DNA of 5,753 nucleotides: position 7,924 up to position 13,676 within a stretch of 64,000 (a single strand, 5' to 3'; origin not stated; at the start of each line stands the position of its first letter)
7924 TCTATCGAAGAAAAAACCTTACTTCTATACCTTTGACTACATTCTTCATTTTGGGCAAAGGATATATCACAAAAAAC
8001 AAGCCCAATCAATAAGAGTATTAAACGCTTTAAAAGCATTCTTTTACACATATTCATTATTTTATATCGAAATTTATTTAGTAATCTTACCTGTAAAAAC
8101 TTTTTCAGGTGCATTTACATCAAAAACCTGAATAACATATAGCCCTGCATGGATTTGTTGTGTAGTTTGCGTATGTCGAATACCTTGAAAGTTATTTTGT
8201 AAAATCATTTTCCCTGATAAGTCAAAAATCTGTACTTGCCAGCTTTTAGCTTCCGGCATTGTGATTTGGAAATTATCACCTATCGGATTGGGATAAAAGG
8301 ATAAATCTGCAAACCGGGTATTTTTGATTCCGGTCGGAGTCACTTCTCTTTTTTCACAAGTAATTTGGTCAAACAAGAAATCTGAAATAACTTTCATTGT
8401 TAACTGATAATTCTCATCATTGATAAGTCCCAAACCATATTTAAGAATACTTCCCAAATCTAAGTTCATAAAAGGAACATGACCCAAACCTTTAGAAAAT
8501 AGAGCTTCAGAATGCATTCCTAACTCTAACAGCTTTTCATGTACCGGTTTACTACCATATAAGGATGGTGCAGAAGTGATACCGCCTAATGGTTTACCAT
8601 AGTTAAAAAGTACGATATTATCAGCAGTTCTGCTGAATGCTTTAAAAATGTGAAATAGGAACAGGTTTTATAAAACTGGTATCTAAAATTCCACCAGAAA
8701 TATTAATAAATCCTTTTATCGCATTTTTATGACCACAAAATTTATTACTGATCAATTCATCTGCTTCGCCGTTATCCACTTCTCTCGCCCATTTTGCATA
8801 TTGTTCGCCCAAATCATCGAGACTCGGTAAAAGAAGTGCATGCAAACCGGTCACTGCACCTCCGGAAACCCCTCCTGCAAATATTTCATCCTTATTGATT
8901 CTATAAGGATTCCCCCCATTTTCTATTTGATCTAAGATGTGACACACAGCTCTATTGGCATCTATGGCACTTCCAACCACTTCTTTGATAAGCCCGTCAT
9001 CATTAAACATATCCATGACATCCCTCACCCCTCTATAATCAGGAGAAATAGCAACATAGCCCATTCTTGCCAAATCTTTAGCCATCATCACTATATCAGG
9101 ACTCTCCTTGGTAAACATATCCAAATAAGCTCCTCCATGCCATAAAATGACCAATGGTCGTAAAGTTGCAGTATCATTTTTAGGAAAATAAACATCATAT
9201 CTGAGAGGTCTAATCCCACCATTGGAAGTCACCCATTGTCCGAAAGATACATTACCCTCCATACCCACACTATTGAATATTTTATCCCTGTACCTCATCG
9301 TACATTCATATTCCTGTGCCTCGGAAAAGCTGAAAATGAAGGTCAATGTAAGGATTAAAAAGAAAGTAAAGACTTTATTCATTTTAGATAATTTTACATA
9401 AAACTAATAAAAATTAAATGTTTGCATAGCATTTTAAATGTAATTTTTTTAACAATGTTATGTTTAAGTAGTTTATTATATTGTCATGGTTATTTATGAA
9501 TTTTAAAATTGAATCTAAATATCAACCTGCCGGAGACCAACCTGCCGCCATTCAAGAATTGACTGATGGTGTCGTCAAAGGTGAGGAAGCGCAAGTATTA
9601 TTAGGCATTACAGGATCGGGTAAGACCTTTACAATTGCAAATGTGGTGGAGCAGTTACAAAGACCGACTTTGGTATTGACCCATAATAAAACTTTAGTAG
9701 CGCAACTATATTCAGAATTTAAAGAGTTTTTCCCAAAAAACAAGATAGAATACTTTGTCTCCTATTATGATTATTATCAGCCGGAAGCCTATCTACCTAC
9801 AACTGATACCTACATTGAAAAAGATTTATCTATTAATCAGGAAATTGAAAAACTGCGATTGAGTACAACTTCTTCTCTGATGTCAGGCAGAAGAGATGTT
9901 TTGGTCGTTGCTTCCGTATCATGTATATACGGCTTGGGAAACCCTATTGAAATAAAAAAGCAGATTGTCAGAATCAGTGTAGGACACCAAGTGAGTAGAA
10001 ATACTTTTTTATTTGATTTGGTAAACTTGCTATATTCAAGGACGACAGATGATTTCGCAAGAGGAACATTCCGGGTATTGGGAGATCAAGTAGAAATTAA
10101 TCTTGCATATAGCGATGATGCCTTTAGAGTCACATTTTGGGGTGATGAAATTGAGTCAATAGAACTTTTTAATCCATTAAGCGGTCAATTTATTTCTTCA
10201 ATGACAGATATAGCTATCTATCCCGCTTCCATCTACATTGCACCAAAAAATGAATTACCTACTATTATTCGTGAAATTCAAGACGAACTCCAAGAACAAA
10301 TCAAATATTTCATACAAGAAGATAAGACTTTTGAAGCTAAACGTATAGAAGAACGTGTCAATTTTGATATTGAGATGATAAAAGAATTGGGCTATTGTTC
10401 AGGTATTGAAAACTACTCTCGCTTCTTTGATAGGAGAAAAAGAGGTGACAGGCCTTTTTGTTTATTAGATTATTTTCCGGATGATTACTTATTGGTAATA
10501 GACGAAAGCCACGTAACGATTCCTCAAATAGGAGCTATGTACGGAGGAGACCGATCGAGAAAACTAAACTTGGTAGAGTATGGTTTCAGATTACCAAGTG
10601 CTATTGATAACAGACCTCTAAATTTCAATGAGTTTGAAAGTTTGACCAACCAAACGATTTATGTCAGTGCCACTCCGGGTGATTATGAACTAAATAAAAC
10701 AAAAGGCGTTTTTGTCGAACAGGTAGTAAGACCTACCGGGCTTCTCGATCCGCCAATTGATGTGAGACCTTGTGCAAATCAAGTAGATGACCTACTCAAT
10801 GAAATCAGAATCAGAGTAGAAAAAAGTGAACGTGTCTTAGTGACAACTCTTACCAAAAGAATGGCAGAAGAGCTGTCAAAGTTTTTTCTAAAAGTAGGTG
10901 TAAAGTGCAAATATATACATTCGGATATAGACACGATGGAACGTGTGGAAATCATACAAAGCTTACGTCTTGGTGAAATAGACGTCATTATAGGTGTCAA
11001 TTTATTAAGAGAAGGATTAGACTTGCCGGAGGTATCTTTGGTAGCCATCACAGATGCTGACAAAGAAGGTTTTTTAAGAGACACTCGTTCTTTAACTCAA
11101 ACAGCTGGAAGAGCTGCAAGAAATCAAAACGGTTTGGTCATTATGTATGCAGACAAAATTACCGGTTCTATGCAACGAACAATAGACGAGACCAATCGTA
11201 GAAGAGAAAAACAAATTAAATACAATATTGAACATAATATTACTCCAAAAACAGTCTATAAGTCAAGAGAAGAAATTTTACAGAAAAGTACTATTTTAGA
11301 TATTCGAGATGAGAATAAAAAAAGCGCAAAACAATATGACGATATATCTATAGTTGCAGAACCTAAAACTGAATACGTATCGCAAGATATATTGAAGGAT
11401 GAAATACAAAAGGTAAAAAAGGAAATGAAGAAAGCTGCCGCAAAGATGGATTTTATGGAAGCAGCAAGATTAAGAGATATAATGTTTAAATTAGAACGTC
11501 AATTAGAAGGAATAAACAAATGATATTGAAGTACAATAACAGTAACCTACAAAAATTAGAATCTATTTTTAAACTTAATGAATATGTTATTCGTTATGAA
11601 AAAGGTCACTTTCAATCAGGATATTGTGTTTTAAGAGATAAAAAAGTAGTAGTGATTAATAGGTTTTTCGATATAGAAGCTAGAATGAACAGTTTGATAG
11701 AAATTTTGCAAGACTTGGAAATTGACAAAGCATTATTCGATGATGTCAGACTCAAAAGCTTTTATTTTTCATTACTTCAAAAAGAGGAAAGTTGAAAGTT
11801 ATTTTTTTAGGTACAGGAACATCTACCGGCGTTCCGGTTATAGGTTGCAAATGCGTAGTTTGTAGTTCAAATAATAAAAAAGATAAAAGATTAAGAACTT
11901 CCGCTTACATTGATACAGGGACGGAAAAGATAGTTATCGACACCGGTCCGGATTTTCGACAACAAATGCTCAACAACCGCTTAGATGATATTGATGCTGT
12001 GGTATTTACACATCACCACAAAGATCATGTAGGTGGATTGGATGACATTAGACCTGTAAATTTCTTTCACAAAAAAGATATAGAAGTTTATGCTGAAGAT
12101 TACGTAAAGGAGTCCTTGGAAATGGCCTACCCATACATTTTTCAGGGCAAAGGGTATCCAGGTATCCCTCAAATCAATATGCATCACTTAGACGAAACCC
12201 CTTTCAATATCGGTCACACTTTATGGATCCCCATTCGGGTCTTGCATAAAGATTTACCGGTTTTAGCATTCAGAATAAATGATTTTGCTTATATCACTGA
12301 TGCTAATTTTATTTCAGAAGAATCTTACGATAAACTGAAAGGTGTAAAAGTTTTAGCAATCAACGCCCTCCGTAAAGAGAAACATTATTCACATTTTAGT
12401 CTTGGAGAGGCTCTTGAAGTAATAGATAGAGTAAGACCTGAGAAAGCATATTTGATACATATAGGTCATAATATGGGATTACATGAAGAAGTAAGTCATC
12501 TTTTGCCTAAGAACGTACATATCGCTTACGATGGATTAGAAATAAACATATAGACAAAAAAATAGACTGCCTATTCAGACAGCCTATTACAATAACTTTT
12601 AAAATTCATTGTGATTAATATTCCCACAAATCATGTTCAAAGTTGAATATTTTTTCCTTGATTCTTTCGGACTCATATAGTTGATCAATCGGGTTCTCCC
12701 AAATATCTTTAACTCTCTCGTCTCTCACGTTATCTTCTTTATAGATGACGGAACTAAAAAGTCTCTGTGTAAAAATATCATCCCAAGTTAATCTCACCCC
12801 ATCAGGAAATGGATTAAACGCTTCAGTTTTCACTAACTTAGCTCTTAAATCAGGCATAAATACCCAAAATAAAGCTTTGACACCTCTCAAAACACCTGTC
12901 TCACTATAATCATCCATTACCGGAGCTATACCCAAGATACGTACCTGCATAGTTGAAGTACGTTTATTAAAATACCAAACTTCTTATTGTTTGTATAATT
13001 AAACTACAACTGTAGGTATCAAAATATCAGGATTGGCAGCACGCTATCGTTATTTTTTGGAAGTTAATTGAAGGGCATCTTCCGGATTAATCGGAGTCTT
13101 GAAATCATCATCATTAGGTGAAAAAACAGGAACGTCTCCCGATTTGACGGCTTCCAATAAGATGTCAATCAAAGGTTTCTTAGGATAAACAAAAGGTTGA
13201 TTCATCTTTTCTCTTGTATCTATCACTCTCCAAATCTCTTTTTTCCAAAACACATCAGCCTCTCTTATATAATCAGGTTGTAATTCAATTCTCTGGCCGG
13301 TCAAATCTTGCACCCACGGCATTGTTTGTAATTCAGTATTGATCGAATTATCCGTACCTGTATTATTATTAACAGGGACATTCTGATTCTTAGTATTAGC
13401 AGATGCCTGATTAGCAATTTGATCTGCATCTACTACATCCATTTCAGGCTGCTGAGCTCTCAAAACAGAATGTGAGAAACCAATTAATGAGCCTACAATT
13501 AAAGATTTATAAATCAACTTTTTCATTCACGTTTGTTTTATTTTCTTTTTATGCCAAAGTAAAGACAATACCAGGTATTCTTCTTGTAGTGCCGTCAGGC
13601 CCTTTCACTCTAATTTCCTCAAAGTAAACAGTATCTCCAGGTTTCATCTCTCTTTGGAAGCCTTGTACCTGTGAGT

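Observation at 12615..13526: gldN carries four in-frame stop codons within 69 bp and no frameshift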

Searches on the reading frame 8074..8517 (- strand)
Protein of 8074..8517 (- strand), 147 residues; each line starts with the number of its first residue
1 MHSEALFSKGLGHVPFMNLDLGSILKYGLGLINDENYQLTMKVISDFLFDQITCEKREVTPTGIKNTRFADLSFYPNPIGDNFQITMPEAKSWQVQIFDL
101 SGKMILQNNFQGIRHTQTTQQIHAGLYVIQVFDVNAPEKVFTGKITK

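Call 37: search_protein_families(library=pfam, proteins=[window:8074-8517:-])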
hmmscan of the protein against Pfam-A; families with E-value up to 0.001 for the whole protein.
window:8074-8517:- (147 aa): 1 family
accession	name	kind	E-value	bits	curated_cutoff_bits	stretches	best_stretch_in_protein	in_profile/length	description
PF18962.6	Por_Secre_tail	-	6.4e-10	39.6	27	1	75-135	2-66/75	Secretion system C-terminal sorting domain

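Call 63: search_protein_families(library=ncbifam, proteins=[window:8074-8517:-], max_evalue=0.01)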
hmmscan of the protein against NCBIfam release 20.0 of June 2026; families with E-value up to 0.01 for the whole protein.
window:8074-8517:- (147 aa): 4 families
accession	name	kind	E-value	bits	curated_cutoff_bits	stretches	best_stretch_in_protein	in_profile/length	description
TIGR04183.1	Por_Secre_tail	domain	1.3e-10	41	23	1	75-145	2-69/72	T9SS type A sorting domain-containing protein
NF038113.1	T9SSA_dep_M36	equivalog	1.4e-08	33.4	885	1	44-132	768-856/869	T9SS-dependent M36 family metallopeptidase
NF050177.1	TapA_OM_Porphy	equivalog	9.7e-07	27.9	500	1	71-132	470-531/544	TapA/TapC family T9SS-dependent outer membrane protein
NF033707.1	T9SS_sortase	equivalog_domain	0.0014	16.3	420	1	56-123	983-1055/1095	type IX secretion system sortase PorU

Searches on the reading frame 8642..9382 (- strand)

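Call 37: search_protein_families(library=pfam, proteins=[window:8642-9382:-])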
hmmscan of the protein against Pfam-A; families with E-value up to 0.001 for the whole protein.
window:8642-9382:- (246 aa): 1 family
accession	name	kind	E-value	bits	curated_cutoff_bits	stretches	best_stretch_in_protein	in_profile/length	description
PF20434.5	BD-FAE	-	1.5e-08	34.9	26.8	1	63-181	2-106/215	BD-FAE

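Call 63: search_protein_families(library=ncbifam, proteins=[window:8642-9382:-], max_evalue=0.01)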
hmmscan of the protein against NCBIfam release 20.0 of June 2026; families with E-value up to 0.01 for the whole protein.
window:8642-9382:- (246 aa): 0 families

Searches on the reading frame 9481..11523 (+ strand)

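Call 8: search_protein_families(library=pfam, proteins=[window:9481-11523:+])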
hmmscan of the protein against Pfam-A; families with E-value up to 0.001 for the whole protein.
window:9481-11523:+ (680 aa): 6 families
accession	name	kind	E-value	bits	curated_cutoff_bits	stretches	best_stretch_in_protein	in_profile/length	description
PF17757.6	UvrB_inter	-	1.4e-26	92.8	22.9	1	163-252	1-91/91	UvrB interaction domain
PF12344.14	UvrB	-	9e-22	77.1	27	1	555-595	1-41/43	Ultra-violet resistance protein B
PF00271.37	Helicase_C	-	1.1e-19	71.1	23.5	1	437-548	5-109/110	Helicase conserved C-terminal domain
PF04851.21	ResIII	-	7.9e-12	45.8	22.5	1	16-92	4-87/164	Type III restriction enzyme, res subunit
PF00270.35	DEAD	-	1.1e-05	25.6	26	0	20-90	4-75/167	DEAD/DEAH box helicase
PF02151.25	UVR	-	0.00014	21.9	21.5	1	639-674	1-36/36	UvrB/uvrC motif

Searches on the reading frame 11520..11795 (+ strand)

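Call 8: search_protein_families(library=pfam, proteins=[window:11520-11795:+])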
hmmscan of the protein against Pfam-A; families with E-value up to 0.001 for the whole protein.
window:11520-11795:+ (91 aa): 0 families

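Call 63: search_protein_families(library=ncbifam, proteins=[window:11520-11795:+], max_evalue=0.01)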
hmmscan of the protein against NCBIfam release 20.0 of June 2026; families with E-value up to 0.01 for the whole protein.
window:11520-11795:+ (91 aa): 1 family
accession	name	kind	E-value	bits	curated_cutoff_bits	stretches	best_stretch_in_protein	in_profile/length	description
NF053661.1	Urm1_like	equivalog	0.0035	17.5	70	0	52-86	17-51/79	Urm1-like protein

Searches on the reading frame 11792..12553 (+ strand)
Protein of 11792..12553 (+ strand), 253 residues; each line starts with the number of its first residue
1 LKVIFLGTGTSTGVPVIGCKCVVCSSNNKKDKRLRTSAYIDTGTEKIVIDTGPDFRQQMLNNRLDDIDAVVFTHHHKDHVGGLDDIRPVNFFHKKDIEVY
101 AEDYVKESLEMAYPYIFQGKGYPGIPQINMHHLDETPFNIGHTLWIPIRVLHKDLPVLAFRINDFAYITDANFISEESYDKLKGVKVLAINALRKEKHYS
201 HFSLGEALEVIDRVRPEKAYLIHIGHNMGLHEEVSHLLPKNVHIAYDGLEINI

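Call 8: search_protein_families(library=pfam, proteins=[window:11792-12553:+])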
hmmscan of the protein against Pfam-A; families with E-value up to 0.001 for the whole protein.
window:11792-12553:+ (253 aa): 2 families
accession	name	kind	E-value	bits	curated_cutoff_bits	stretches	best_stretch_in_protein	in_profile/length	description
PF12706.13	Lactamase_B_2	-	9.9e-37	126.9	27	1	46-224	2-200/200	Beta-lactamase superfamily domain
PF00753.33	Lactamase_B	-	9.4e-15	55.5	22.7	1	36-223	7-193/196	Metallo-beta-lactamase superfamily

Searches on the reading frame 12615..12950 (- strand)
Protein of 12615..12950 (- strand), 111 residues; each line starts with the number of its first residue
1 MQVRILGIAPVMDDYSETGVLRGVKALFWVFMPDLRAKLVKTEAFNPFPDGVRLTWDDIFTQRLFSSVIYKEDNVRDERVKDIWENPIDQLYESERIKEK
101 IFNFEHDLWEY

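Call 7: search_protein_families(library=ncbifam, proteins=[window:12618-12950:-])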
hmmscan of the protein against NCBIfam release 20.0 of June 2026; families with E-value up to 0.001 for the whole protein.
seq(111 aa): 1 family
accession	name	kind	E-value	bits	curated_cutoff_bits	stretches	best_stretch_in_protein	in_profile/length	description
TIGR03523.1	GldN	equivalog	2e-25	89.7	85.9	1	1-111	167-280/280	type IX secretion system ring subunit PorN/GldN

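Call 19: find_encoding_contigs(protein=window:12615-12950:-, flank=6000, max_places=10)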
Protein window:12615-12950:- (111 aa): no gene with exactly this product is on record in the collection.

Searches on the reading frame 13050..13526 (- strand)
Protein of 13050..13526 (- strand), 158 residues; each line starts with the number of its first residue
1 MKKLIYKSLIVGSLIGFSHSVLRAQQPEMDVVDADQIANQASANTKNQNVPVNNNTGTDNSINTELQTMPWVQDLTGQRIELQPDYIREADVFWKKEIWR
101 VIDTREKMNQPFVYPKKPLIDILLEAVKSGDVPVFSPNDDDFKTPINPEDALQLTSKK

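Call 7: search_protein_families(library=ncbifam, proteins=[window:13053-13526:-])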
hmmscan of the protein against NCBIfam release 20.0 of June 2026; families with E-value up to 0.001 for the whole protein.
seq(158 aa): 1 family
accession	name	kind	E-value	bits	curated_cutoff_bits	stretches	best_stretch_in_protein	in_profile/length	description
TIGR03523.1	GldN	equivalog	7.8e-12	45.1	85.9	1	73-142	37-111/280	type IX secretion system ring subunit PorN/GldN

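Call 20: find_encoding_contigs(protein=window:13050-13526:-, flank=6000, max_places=10)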
Protein window:13050-13526:- (158 aa): no gene with exactly this product is on record in the collection.
